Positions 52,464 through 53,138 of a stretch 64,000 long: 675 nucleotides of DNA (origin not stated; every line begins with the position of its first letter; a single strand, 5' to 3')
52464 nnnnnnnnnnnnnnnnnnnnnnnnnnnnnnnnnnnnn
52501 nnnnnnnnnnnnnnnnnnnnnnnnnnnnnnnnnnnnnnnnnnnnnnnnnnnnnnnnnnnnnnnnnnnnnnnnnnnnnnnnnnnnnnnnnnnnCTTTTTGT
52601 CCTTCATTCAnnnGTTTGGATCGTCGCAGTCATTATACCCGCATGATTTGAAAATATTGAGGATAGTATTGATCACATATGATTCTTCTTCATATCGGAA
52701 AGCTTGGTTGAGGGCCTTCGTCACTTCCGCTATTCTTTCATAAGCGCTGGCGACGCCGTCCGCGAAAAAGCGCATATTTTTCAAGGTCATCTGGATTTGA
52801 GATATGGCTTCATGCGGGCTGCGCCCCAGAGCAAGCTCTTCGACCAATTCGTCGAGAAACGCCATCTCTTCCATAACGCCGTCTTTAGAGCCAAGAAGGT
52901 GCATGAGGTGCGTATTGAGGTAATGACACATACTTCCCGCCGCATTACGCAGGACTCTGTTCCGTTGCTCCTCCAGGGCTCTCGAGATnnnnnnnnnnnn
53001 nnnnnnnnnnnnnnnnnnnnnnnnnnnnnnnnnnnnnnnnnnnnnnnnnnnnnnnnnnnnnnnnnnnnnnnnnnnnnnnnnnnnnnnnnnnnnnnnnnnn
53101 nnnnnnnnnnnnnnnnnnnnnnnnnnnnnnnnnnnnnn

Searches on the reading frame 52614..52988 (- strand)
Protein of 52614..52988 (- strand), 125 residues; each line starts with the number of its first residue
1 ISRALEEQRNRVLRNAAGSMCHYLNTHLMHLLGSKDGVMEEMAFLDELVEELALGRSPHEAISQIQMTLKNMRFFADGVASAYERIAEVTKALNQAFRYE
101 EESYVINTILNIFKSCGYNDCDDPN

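Call 62: search_protein_families(library=pfam, proteins=[window:52614-52988:-], max_evalue=10)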
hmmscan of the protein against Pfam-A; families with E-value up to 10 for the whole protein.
seq(125 aa): 1 family
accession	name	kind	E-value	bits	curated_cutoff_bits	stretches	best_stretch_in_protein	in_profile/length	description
PF00482.28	T2SSF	-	0.036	14.5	25.2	1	45-102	35-90/125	Type II secretion system (T2SS), protein F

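Call 71: search_protein_representatives(protein=window:52614-52988:-)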
Query: 125 residues. Proteins with E-value up to 0.001 (for the whole library): 16; up to 1e-10: 8; up to 1e-30: 1. The best 16 are listed.
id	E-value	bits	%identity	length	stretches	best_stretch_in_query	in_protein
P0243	5.2e-34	133.1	61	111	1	14-120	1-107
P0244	3.4e-28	114.4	54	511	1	1-117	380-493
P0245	5.1e-28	113.8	49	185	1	1-122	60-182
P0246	1.0e-18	83.9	44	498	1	1-117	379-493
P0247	6.6e-16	74.8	62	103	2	72-121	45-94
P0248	4.3e-15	72.2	65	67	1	1-57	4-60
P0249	4.6e-15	72.1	42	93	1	30-120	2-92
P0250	3.3e-14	69.3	44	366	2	1-50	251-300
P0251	4.6e-10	55.9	51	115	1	1-68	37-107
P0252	2.1e-09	53.8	30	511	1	1-123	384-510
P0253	1.2e-08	51.4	65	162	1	77-119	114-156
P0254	1.9e-07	47.5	53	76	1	2-58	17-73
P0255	4.5e-06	43.1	39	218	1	9-97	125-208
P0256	5.4e-06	42.8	64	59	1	78-119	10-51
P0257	9.2e-05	38.9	35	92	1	29-117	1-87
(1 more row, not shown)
